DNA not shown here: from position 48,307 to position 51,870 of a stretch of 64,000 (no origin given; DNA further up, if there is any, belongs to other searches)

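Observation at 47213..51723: About 1490-aa kinase-like / STAND-like / TPR / OB protein inserted antisense into the T4SS operon, with Gly replacing the Walker A lysine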

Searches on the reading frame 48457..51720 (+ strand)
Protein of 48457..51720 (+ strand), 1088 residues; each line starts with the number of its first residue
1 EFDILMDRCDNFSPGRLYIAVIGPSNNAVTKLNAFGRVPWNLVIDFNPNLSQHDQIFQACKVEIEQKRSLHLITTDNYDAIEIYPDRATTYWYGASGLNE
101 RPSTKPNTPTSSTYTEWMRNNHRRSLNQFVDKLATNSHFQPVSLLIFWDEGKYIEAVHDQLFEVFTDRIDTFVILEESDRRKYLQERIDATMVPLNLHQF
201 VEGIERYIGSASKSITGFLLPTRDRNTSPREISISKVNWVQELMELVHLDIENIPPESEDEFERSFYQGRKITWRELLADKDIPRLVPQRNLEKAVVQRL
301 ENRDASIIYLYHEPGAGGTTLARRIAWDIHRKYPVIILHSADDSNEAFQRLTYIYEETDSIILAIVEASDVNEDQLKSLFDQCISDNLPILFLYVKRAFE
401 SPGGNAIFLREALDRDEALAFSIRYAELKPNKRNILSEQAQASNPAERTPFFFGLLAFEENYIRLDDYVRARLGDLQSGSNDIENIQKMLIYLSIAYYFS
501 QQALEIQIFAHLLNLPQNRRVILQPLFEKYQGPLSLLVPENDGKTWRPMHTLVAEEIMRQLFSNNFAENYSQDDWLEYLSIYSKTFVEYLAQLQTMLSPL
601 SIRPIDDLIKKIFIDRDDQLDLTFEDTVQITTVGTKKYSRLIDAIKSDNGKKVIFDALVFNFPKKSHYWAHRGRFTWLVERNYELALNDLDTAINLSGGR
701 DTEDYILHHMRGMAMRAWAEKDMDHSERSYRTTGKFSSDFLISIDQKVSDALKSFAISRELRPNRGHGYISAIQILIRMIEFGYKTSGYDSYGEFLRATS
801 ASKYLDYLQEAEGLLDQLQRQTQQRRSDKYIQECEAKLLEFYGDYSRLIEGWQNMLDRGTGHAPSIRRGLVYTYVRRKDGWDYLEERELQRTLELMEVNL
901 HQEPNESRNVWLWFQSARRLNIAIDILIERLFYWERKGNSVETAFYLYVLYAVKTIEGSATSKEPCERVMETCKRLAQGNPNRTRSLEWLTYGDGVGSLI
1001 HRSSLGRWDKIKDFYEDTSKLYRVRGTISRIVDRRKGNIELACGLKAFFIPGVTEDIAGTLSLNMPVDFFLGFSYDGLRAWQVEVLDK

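Call 81: predict_structure(alignment_id=A5)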
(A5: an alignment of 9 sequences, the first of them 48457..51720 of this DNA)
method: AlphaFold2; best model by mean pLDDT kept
length: 1088 residues; sequences in the alignment: 9
mean_pLDDT: 74.4   pTM: 0.47
mean pLDDT of the five models: 74.4, 71.7, 71.4, 70.0, 69.7
residues with pLDDT >= 90: 192; 70-90: 513; 50-70: 260; < 50: 123
segments of 3 or more residues with pLDDT < 50: 99-110, 212-214, 252-270, 399-411, 459-466, 561-570, 617-636, 699-701, 824-826, 1002-1016, 1051-1058
pLDDT, mean of each block of 10 residues (from residue 1): 84 85 67 85 76 68 82 74 73 66 39 67 79 80 90 87 87 81 80 87 79 61 77 83 77 46 44 59 60 89 88 67 86 87 83 90 88 87 91 75 33 69 62 74 68 52 49 54 61 58 64 58 58 56 64 55 45 65 76 61 61 51 35 48 78 90 86 89 93 78 75 93 89 81 92 90 77 95 89 85 87 81 57 86 85 85 86 85 89 93 86 86 89 87 90 89 93 83 59 71 44 49 86 78 85 50 84 84 72
secondary structure, 60 per line:
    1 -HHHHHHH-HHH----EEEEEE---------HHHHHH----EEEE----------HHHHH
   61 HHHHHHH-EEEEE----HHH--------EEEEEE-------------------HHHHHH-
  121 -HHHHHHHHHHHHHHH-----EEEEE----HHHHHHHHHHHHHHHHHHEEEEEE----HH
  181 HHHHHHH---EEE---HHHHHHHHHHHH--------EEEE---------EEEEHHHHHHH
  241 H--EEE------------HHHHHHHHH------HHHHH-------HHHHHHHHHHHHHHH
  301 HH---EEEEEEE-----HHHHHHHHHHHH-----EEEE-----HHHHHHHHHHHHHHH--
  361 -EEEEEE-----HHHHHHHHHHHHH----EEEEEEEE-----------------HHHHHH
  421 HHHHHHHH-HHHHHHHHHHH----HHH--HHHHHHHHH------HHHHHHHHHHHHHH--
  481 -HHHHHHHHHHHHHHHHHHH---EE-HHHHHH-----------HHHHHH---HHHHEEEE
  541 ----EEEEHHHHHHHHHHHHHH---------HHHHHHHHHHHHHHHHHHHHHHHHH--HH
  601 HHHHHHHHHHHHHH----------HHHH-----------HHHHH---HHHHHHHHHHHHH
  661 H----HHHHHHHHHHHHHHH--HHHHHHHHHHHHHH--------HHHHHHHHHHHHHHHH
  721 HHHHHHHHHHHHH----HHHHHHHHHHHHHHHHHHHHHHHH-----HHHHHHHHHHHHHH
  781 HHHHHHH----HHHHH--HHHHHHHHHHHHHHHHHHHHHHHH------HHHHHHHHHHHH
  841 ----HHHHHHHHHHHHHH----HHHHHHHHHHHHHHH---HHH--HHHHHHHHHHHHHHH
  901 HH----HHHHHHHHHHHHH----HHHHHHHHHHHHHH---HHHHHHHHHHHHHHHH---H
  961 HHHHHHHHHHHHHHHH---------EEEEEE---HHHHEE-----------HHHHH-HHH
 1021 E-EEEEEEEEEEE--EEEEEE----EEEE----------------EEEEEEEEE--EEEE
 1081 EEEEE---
elements in order (helices of 4 or more, strands of 3 or more residues): H2-8 E17-22 H32-37 E42-45 H56-67 E69-73 E89-94 H114-119 H122-136 E142-146 H151-168 E169-174 H179-187 E191-193 H197-208 E217-220 E230-233 H234-241 E244-246 H259-267 H274-278 H286-302 E306-312 H318-329 E335-338 H344-358 E362-367 H373-385 E390-397 H415-428 H430-440 H450-458 H465-478 H482-500 H507-512 H524-529 H533-536 E537-540 E545-548 H549-562 H572-596 H599-614 H625-628 H640-644 H648-661 H666-680 H683-696 H705-733 H738-761 H767-787 H792-796 H799-822 H829-840 H845-858 H863-877 H886-902 H907-919 H924-937 H941-956 H960-976 E986-991 H995-998 H1012-1016 E1023-1033 E1036-1041 E1046-1049 E1066-1074 E1077-1085

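Call 86: fold_search(model_id=the predicted structure, library=pdb)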
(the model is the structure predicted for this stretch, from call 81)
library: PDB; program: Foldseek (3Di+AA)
matches with E <= 10: 1201; with E <= 0.001: 72
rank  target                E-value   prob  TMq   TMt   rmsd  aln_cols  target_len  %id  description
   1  9zjv_A                1.1e-29  1.00  0.30  0.30  27.8      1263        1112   15  Human sterile alpha motif domain-containing protein 9 (SAMD9), asymmetric dimer "wing" shape (released 2026-02-25)
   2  9zjw_A                6.9e-29  1.00  0.33  0.32  27.7      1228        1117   15  Human sterile alpha motif domain-containing protein 9 (SAMD9), loss-of-function mutant R837A (released 2026-02-25)
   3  9zjr                  1.4e-28  1.00  0.33  0.32  27.7      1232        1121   15  Human sterile alpha motif domain-containing protein 9 (SAMD9), monomer (released 2026-02-25)
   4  9zjs_A                2.3e-28  1.00  0.30  0.29  28.7      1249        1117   15  Human sterile alpha motif domain-containing protein 9 (SAMD9), asymmetric dimer "shell" shape (released 2026-02-25)
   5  9zjz                  7.3e-28  1.00  0.31  0.31  28.0      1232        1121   15  Human sterile alpha motif domain-containing protein 9 (SAMD9), loss-of-function mutant R685Q/G686C/I968C (released 2026-02-25)
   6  9jap_A                1.5e-11  1.00  0.18  0.22  25.7       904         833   12  Helical structure of EfAvs5(SIR2-STAND) (released 2025-03-19)
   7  6mfv_A                2.6e-08  1.00  0.13  0.19  24.5       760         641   12  Crystal structure of the Signal Transduction ATPase with Numerous Domains (STAND) protein with a tetratricopeptide rep (released 2019-02-20)
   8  9nc9_R                6.2e-08  1.00  0.17  0.22  23.8       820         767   10  Helical assembly of AVAST5 filament (released 2026-02-18)
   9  9nc9_L                8.1e-08  1.00  0.17  0.22  24.3       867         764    9  Helical assembly of AVAST5 filament (released 2026-02-18)
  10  9nc9_G                1.6e-07  1.00  0.17  0.22  22.9       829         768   10  Helical assembly of AVAST5 filament (released 2026-02-18)
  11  9nc9_D                3.4e-07  1.00  0.17  0.22  24.0       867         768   10  Helical assembly of AVAST5 filament (released 2026-02-18)
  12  9rtt_Q                7.3e-06  0.99  0.11  0.13  33.7       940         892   10  Activated Elongation Complex with IWS1 and ELOF1 (released 2025-09-03)
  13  9hvq_Q                9.5e-06  0.99  0.11  0.13  33.0       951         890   10  Structure of the transcribing Pol II-DSIF-PAF-SPT6-RECQL5 complex (released 2025-07-16)
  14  6bq1_B                1.1e-05  1.00  0.12  0.17  28.4       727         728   12  Human PI4KIIIa lipid kinase complex (released 2017-12-13)
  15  8q9t_E                1.2e-05  1.00  0.13  0.13  27.3       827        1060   11  CryoEM structure of a S. Cerevisiae Ski238 complex bound to RNA (released 2023-11-29)
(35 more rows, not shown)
